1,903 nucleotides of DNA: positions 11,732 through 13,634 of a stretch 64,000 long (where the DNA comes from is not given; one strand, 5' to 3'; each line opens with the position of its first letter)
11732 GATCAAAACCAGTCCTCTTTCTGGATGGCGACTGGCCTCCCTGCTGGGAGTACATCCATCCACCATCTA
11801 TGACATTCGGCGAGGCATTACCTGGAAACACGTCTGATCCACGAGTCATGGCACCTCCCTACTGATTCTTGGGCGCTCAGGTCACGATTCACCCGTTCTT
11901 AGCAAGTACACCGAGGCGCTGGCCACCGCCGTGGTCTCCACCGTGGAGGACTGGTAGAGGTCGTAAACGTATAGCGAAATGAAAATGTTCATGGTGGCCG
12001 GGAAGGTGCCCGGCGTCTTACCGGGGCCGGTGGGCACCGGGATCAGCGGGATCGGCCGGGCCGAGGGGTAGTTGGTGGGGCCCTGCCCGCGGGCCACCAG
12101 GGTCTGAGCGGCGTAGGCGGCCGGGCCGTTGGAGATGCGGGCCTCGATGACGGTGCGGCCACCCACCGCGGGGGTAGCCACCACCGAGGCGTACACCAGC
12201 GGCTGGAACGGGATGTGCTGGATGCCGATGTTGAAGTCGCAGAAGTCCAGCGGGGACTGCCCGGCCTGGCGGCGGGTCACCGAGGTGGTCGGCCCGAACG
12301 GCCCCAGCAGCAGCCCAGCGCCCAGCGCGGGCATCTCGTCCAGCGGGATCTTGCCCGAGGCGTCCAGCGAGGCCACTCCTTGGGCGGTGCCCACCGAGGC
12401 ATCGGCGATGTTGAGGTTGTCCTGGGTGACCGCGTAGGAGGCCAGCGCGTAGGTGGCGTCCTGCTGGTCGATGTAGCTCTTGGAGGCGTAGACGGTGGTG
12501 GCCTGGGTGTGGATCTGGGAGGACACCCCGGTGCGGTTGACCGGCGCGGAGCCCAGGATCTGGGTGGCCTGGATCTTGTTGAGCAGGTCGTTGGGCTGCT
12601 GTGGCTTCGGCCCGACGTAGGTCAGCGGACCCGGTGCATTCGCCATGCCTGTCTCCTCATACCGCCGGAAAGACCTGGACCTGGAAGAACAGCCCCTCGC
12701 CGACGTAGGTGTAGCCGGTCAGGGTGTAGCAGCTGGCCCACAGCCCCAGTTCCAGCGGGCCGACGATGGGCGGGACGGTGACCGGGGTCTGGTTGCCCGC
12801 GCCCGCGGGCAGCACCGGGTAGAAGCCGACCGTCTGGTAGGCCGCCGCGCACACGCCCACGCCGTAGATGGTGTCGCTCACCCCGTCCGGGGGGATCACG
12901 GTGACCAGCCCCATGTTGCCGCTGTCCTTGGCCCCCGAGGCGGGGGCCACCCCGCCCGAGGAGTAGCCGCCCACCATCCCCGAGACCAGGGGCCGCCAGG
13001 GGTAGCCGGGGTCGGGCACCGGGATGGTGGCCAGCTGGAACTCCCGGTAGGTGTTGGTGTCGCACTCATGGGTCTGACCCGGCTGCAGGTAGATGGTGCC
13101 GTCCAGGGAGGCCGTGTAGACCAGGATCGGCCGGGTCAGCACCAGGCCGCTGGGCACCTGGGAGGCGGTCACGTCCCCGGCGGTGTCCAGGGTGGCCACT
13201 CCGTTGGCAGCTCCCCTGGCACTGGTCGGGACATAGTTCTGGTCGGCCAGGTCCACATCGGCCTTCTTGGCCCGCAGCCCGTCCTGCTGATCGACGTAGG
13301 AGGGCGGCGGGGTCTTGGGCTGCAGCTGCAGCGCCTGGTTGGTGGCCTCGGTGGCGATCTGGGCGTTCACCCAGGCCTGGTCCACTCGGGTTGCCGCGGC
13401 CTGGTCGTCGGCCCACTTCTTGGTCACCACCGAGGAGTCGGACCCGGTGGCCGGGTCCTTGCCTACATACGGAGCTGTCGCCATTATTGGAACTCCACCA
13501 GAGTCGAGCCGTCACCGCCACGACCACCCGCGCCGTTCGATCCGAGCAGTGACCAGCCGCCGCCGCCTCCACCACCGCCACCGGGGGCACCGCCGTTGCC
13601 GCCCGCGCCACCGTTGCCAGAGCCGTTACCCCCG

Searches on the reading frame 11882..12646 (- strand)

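Call 15: search_protein_families(library=phrogs, proteins=[window:11882-12646:-], max_evalue=0.001)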
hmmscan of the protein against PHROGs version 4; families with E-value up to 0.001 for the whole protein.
window:11882-12646:- (254 aa): 2 families
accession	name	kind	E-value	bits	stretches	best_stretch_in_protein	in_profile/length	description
phrog_1446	-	tail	1.7e-39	136.8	1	7-251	3-249/251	minor tail protein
phrog_2938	-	unknown function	1.1e-11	45.2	1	8-189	4-182/464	-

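Call 16: search_protein_families(library=pfam, proteins=[window:11882-12646:-], max_evalue=0.001)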
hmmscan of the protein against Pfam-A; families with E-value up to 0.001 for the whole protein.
window:11882-12646:- (254 aa): 0 families

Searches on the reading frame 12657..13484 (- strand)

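Call 15: search_protein_families(library=phrogs, proteins=[window:12657-13484:-], max_evalue=0.001)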
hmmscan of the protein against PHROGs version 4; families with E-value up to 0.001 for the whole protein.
window:12657-13484:- (275 aa): 2 families
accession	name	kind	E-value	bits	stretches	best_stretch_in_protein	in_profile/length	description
phrog_1446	-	tail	4e-36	125.7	1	1-259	1-234/251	minor tail protein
phrog_2938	-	unknown function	3.1e-09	37.2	1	20-173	7-153/464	-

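Call 16: search_protein_families(library=pfam, proteins=[window:12657-13484:-], max_evalue=0.001)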
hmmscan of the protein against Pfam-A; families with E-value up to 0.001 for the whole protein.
window:12657-13484:- (275 aa): 0 families
